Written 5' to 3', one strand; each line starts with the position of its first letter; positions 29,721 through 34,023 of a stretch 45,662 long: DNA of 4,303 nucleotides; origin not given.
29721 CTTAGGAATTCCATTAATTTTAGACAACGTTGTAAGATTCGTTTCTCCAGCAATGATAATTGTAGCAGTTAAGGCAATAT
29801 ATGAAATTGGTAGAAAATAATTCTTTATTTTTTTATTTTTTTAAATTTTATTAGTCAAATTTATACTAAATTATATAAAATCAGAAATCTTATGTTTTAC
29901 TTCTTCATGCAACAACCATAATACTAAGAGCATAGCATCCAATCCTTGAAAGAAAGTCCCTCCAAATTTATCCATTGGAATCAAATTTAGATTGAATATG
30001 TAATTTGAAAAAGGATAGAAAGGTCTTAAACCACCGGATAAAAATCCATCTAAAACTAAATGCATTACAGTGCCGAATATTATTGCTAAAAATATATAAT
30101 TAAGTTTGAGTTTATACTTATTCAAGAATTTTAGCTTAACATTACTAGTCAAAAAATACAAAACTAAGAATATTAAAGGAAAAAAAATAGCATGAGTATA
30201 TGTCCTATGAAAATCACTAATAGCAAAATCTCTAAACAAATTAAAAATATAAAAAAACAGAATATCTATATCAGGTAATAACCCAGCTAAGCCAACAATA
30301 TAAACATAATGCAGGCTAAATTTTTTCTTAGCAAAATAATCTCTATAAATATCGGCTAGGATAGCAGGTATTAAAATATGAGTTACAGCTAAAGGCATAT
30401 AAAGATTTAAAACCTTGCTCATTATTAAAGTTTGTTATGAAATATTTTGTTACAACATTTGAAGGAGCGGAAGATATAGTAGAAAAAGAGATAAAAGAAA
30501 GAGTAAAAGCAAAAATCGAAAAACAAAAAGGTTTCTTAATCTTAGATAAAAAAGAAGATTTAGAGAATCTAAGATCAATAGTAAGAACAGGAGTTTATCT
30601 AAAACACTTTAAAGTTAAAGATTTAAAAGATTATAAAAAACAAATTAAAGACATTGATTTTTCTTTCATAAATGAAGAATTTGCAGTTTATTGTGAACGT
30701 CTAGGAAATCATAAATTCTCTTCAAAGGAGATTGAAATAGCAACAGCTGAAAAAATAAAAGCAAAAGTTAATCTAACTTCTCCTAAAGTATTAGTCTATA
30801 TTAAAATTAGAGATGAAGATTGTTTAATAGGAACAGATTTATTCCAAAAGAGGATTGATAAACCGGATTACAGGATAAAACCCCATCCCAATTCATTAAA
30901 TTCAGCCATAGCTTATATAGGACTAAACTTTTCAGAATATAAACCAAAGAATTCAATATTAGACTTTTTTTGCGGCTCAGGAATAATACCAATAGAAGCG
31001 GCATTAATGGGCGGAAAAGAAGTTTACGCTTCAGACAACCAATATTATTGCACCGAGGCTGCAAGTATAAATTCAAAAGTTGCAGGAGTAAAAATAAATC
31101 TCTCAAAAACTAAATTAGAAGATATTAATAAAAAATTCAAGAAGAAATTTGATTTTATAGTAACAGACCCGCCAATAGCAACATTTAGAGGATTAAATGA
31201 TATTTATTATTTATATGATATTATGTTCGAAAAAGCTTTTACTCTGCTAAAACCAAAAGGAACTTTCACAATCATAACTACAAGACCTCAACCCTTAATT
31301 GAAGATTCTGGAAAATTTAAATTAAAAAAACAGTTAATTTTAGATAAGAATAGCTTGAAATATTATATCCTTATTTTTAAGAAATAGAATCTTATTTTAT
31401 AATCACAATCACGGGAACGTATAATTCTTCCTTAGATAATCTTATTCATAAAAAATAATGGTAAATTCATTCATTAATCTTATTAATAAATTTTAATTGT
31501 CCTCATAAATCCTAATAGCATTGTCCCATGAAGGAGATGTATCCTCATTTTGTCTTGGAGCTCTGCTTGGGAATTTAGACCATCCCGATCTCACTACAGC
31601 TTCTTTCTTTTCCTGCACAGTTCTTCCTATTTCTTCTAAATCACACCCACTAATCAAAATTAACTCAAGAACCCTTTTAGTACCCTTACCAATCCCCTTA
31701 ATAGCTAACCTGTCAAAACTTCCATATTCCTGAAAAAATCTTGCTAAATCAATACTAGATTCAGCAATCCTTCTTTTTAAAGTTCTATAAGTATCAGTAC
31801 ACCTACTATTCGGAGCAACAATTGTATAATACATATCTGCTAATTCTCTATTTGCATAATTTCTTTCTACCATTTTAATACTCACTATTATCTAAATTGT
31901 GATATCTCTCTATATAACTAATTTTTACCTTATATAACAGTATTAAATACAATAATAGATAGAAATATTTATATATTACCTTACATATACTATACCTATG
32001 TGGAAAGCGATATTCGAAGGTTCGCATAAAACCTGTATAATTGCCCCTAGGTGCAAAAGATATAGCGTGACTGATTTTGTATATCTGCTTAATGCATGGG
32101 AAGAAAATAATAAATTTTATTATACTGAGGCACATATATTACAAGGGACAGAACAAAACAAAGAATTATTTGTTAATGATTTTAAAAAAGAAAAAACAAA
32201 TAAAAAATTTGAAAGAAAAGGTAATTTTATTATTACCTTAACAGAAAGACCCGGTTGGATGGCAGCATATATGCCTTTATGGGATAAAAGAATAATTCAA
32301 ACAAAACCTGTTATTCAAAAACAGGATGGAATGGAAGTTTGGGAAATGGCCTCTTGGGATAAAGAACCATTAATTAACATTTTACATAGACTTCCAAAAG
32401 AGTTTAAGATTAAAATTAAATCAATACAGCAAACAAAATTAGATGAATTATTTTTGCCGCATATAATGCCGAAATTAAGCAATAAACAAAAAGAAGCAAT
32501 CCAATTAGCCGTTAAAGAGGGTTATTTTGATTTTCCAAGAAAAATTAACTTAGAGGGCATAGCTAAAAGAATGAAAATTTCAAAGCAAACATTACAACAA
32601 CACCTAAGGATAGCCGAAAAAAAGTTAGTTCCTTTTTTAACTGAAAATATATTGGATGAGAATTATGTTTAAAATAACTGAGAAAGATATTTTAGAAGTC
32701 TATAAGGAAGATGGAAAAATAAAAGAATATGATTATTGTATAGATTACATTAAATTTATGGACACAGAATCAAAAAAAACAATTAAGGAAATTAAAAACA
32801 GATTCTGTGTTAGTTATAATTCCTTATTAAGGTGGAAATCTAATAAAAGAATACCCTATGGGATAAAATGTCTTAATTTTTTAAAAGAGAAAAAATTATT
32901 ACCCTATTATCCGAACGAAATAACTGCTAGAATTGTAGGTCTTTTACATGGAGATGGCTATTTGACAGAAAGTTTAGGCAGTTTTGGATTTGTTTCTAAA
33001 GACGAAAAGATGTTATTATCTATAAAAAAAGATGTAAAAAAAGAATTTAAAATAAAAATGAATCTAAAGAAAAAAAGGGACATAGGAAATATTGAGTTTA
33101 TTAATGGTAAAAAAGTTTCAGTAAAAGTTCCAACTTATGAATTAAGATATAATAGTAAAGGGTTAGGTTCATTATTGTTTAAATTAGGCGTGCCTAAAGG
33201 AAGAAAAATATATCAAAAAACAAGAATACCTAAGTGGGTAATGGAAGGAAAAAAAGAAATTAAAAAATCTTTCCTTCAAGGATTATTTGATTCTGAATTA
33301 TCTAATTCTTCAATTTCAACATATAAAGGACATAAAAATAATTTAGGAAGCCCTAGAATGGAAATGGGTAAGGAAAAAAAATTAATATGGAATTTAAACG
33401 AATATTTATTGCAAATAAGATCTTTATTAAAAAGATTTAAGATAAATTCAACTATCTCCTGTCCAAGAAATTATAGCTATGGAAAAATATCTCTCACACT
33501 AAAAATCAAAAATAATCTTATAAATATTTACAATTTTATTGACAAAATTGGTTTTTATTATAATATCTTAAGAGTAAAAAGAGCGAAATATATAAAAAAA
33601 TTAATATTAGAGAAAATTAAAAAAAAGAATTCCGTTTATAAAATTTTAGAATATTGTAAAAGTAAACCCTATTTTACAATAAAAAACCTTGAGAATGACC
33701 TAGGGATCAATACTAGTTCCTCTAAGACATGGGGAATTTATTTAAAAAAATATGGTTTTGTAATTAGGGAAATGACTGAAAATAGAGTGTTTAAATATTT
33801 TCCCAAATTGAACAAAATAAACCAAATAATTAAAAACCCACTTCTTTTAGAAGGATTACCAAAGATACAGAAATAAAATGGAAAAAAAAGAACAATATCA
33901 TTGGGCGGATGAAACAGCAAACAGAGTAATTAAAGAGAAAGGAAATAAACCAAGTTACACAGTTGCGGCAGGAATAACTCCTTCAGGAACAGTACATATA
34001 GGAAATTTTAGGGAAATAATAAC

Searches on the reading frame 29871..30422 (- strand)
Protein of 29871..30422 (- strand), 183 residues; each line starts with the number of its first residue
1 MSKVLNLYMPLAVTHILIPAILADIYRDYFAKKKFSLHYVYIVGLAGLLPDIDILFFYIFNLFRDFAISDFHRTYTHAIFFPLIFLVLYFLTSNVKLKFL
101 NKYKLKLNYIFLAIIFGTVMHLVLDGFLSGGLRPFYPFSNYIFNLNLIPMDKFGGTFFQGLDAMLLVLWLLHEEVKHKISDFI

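Call 61: search_protein_families(library=pfam, proteins=[window:29871-30422:-], max_evalue=0.0001)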
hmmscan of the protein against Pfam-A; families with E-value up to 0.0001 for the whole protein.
window:29871-30422:- (183 aa): 1 family
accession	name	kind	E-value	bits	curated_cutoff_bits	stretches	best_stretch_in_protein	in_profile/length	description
PF04307.19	YdjM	-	2.4e-19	70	29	1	12-158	3-142/176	YdjM inner membrane protein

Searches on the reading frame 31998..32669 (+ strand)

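Call 61: search_protein_families(library=pfam, proteins=[window:31998-32669:+], max_evalue=0.0001)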
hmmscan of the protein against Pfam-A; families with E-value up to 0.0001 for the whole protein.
window:31998-32669:+ (224 aa): 1 family
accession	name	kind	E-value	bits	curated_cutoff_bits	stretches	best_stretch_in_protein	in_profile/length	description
PF04967.18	HTH_10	-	3e-19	69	23.1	1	160-211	1-52/53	HTH DNA binding domain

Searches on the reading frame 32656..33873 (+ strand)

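Call 61: search_protein_families(library=pfam, proteins=[window:32656-33873:+], max_evalue=0.0001)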
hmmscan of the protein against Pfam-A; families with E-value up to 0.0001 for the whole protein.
window:32656-33873:+ (406 aa): 1 family
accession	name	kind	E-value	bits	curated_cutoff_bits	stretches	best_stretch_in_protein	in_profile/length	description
PF14528.11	LAGLIDADG_3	-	1.8e-05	25.3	22.5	0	203-299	3-82/82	LAGLIDADG-like domain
